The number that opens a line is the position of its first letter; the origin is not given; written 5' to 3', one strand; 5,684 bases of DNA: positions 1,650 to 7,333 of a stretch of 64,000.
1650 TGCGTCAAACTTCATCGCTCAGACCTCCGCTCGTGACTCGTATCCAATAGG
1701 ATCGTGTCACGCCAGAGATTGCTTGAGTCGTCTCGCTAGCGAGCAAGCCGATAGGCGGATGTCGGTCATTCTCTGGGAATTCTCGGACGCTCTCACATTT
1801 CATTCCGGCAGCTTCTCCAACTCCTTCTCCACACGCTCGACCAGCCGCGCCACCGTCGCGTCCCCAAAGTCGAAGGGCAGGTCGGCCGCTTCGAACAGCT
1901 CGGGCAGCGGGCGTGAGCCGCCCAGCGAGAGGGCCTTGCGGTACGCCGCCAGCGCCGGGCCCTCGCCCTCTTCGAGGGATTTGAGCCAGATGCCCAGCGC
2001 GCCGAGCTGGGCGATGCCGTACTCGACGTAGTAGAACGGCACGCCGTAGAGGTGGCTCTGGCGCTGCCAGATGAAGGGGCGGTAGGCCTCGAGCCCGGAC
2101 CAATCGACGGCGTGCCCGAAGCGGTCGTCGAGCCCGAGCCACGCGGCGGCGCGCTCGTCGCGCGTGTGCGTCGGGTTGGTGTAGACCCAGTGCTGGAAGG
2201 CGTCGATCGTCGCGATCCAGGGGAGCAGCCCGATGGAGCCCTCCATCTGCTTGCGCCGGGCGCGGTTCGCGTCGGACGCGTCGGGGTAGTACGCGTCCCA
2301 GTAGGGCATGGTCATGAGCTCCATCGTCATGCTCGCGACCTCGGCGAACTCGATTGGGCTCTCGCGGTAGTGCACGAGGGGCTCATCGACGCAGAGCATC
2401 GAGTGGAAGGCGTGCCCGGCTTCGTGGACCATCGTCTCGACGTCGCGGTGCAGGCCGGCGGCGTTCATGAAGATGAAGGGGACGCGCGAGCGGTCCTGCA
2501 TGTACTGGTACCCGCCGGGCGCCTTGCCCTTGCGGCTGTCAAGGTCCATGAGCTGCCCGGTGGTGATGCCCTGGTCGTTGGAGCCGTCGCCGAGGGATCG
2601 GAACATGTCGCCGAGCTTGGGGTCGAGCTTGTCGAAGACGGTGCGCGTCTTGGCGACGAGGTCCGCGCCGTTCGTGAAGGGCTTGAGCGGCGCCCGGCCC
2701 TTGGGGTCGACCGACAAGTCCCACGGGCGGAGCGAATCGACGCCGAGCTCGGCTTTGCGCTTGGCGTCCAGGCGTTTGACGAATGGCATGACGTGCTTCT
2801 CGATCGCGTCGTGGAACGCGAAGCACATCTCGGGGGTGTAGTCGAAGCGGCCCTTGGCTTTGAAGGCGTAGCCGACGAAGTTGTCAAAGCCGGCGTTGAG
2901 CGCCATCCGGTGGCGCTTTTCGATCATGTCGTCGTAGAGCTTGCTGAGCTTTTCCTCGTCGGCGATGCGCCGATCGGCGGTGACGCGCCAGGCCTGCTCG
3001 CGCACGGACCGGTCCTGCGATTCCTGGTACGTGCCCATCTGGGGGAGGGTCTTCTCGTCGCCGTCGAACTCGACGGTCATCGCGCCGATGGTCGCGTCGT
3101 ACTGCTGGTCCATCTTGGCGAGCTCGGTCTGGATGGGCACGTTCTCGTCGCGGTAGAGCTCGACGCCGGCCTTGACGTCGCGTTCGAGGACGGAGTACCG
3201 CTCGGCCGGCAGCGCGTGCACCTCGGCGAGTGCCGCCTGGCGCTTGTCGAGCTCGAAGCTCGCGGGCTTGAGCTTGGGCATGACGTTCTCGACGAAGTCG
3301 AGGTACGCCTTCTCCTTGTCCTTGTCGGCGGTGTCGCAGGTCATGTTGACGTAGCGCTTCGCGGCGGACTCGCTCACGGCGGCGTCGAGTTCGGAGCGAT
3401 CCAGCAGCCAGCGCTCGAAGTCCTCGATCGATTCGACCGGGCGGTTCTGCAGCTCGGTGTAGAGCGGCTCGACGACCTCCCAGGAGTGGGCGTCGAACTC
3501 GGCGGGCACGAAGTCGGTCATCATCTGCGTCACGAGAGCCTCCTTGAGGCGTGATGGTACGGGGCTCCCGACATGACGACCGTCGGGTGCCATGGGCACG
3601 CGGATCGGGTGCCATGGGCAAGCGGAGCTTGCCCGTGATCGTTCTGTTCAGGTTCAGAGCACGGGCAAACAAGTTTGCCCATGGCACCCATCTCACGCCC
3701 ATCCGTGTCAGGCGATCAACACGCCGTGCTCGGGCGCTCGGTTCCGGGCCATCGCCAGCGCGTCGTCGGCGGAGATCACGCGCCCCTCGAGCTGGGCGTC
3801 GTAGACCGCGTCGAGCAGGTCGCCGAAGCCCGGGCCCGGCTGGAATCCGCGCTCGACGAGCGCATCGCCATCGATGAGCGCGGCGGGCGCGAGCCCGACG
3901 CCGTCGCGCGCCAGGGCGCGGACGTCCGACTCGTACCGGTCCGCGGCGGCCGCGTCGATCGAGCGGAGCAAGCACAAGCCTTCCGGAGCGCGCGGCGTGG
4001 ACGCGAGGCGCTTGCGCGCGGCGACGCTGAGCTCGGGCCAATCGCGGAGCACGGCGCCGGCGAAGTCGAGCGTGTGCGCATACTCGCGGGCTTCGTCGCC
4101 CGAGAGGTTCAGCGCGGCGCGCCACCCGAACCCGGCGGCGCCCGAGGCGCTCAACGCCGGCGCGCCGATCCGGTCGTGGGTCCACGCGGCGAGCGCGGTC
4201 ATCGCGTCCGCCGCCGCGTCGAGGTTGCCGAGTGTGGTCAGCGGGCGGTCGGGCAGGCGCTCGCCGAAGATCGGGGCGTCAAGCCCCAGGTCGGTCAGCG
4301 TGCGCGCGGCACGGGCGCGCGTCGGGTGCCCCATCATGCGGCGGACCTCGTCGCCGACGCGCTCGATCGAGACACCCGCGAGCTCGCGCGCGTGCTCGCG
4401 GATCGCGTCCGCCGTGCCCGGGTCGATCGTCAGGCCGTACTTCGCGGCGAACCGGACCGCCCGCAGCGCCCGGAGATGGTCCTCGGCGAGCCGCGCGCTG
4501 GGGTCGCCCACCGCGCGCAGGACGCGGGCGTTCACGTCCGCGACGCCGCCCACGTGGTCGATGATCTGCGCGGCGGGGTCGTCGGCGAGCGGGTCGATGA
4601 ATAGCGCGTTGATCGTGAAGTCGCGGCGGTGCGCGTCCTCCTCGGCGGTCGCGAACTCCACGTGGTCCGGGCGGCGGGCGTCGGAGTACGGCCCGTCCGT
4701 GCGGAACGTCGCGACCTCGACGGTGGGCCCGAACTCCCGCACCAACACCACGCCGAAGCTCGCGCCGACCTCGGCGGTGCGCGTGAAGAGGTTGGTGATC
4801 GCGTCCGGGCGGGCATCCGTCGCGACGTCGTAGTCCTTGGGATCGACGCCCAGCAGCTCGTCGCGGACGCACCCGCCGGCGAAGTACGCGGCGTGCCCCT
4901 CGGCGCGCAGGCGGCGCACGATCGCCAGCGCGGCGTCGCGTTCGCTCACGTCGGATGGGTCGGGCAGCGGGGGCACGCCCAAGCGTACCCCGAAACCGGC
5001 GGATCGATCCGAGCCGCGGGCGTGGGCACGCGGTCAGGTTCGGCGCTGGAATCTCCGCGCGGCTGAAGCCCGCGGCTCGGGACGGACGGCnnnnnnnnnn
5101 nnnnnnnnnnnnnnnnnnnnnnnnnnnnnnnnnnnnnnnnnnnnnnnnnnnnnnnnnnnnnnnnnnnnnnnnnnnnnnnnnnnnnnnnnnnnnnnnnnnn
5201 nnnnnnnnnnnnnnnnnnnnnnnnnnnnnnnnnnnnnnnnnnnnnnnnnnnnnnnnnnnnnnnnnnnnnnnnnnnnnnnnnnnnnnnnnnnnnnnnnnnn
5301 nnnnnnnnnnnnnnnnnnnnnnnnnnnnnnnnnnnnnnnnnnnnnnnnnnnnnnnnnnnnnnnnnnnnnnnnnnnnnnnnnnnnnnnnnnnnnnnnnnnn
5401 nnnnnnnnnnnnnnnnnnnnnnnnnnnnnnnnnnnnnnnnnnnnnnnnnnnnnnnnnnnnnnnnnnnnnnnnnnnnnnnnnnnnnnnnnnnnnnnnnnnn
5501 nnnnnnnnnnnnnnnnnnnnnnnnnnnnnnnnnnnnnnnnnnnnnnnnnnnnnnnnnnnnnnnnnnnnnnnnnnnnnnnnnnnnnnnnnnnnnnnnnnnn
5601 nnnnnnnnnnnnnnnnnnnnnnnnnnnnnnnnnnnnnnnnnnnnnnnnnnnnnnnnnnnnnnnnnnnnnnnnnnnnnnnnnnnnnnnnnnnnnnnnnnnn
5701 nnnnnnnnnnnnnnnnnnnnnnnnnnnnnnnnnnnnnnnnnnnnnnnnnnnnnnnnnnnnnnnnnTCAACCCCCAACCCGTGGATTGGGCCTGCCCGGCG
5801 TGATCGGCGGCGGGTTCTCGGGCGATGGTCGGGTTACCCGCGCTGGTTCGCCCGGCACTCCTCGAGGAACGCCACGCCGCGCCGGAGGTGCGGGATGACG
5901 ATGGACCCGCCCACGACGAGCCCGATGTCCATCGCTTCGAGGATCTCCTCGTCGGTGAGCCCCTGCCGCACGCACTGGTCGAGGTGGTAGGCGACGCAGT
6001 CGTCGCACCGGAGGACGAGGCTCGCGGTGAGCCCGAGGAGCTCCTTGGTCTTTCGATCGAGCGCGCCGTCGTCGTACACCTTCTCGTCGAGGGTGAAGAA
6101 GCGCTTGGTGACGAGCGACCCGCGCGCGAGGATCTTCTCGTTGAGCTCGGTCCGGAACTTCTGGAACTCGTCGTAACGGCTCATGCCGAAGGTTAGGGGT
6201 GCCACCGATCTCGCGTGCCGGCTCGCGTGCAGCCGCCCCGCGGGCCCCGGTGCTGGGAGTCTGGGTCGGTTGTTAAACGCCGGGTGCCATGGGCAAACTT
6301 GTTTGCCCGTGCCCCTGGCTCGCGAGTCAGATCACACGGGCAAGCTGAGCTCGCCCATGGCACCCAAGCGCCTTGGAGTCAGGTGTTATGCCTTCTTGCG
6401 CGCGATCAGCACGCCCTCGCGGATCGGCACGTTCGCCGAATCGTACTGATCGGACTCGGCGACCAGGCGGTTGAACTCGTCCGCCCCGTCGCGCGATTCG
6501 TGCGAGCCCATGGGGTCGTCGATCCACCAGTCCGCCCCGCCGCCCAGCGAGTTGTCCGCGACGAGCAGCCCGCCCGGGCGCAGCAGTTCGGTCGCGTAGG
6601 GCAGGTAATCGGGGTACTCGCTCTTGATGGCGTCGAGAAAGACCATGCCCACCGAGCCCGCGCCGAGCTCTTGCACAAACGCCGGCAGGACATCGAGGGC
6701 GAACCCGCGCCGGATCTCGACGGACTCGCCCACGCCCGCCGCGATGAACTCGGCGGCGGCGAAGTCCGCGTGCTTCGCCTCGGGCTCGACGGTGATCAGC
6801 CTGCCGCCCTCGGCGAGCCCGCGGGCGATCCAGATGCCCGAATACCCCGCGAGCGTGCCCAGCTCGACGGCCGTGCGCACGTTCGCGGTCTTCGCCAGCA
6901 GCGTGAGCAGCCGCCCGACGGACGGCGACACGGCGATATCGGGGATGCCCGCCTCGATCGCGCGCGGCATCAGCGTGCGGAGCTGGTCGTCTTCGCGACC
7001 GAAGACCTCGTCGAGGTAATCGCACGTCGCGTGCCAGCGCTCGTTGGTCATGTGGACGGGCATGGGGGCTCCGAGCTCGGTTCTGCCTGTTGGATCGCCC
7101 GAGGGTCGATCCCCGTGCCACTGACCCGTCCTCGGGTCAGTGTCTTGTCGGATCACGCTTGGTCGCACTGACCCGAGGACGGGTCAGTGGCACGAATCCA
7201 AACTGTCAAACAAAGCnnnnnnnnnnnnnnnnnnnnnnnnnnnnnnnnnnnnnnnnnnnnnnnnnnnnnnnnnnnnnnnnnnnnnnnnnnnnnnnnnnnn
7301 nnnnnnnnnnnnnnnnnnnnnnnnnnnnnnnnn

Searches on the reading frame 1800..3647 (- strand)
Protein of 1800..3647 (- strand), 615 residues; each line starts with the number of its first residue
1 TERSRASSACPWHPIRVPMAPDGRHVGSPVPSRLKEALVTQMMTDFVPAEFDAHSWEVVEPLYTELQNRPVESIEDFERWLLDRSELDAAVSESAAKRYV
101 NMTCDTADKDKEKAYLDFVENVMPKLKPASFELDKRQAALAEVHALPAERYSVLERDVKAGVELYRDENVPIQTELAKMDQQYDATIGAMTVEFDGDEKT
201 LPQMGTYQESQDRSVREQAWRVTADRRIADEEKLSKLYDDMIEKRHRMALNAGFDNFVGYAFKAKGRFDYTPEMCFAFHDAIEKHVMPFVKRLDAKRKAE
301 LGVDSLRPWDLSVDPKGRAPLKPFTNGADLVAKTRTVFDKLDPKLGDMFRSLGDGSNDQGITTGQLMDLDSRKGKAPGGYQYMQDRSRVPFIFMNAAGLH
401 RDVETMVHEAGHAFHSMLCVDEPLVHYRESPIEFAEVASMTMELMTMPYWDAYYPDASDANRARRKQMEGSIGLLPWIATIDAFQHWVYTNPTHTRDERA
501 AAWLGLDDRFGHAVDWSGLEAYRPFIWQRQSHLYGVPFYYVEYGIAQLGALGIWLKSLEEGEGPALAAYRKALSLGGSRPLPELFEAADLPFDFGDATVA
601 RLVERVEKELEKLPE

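Call 46: search_protein_families(library=pfam, max_evalue=0.00001, proteins=[window:1800-3647:-])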
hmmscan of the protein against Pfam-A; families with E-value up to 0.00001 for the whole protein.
window:1800-3647:- (615 aa): 1 family
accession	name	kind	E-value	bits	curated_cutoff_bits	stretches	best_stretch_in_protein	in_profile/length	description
PF01432.26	Peptidase_M3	-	9e-47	160.9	27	1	207-589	2-442/457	Peptidase family M3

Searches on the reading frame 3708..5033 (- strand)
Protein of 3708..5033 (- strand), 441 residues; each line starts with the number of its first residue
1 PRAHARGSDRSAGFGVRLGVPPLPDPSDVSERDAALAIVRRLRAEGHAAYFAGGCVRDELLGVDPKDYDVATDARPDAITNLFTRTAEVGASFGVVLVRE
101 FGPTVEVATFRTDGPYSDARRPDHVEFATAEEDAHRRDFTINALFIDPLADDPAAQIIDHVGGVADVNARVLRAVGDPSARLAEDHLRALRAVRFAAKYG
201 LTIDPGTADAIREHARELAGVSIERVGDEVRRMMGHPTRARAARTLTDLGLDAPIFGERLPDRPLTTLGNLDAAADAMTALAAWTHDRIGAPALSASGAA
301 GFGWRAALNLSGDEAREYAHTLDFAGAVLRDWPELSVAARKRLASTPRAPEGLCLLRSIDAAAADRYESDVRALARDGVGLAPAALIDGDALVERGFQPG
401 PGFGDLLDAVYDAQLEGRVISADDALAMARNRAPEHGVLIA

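Call 46: search_protein_families(library=pfam, max_evalue=0.00001, proteins=[window:3708-5033:-])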
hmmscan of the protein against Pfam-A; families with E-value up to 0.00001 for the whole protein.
window:3708-5033:- (441 aa): 2 families
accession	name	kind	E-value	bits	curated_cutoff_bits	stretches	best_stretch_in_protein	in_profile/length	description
PF01743.26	PolyA_pol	-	1.5e-33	116.3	23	1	49-173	1-126/126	Poly A polymerase head domain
PF12627.12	PolyA_pol_RNAbd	-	2e-09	37.5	22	1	200-256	1-57/64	Probable RNA and SrmB- binding site of polymerase A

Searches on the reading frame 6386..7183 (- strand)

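Call 46: search_protein_families(library=pfam, max_evalue=0.00001, proteins=[window:6386-7183:-])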
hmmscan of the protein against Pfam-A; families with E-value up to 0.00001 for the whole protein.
window:6386-7183:- (265 aa): 2 families
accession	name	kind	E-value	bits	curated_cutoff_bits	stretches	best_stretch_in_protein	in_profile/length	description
PF01596.23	Methyltransf_3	-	1.3e-29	103.4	22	1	66-264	9-204/204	O-methyltransferase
PF13578.12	Methyltransf_24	-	6.8e-12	46.6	26.3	1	106-211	1-104/105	Methyltransferase domain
